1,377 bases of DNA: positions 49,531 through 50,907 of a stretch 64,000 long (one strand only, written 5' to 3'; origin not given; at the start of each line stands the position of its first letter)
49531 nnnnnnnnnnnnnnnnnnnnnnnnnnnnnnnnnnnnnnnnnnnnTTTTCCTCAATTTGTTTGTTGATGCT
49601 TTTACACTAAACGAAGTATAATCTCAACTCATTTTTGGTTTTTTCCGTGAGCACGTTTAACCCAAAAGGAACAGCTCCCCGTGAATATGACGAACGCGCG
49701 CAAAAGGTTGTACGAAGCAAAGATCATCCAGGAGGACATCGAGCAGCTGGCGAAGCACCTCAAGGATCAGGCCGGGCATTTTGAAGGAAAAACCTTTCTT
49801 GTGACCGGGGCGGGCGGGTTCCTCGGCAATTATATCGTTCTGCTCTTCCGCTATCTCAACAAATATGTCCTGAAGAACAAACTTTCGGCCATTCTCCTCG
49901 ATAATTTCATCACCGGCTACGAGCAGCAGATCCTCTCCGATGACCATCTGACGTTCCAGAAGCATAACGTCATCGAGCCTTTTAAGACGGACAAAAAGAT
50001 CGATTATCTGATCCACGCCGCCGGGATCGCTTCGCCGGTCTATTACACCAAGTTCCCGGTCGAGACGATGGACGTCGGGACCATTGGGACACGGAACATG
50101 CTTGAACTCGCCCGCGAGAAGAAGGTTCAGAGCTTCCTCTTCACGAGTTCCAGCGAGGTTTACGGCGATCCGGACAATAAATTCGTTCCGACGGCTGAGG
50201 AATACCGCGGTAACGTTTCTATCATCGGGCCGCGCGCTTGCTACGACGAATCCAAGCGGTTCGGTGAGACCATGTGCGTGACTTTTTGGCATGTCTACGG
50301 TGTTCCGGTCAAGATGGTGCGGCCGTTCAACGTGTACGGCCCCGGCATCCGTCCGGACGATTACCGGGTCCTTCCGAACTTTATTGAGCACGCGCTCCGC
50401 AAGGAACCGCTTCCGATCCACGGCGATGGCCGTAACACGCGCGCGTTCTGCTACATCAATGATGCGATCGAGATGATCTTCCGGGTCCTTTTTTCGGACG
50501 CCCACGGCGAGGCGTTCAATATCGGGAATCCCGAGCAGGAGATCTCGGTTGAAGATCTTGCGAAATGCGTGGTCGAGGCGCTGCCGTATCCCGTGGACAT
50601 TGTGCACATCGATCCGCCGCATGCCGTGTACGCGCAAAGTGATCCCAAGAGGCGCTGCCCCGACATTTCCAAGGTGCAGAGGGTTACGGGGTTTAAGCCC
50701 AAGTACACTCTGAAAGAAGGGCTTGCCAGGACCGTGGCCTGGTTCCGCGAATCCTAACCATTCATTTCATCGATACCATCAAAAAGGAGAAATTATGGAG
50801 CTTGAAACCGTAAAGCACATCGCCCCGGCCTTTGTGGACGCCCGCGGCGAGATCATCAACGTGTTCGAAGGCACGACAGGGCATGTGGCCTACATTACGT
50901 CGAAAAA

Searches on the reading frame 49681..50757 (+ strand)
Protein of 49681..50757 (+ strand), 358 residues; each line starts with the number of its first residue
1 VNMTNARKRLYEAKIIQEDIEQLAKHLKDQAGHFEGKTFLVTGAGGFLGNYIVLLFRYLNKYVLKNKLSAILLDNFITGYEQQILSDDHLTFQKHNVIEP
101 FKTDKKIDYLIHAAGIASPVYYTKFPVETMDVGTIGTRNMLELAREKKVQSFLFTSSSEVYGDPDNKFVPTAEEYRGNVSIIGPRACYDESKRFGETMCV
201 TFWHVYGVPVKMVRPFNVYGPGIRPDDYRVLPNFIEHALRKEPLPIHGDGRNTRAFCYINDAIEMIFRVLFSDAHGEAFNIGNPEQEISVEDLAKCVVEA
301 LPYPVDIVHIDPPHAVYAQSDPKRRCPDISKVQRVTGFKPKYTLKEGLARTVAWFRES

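Call 67: search_protein_families(library=pfam, proteins=[window:49681-50757:+], max_evalue=0.000001)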
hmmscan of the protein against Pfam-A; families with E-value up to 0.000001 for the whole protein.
window:49681-50757:+ (358 aa): 5 families
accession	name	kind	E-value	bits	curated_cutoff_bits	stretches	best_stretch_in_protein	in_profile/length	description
PF01370.27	Epimerase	-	4.1e-45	154.5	20.9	1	40-282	2-240/240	NAD dependent epimerase/dehydratase family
PF16363.11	GDP_Man_Dehyd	-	2.4e-33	116.4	27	1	40-350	1-331/332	GDP-mannose 4,6 dehydratase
PF01073.25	3Beta_HSD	-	4.2e-13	49.4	22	1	40-264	1-223/280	3-beta hydroxysteroid dehydrogenase/isomerase family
PF07993.18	NAD_binding_4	-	1.6e-08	34.5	20.1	0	105-220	87-209/258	Male sterility protein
PF02719.21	Polysacc_synt_2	-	3.1e-08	33.6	20.2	0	92-157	63-128/293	Polysaccharide biosynthesis protein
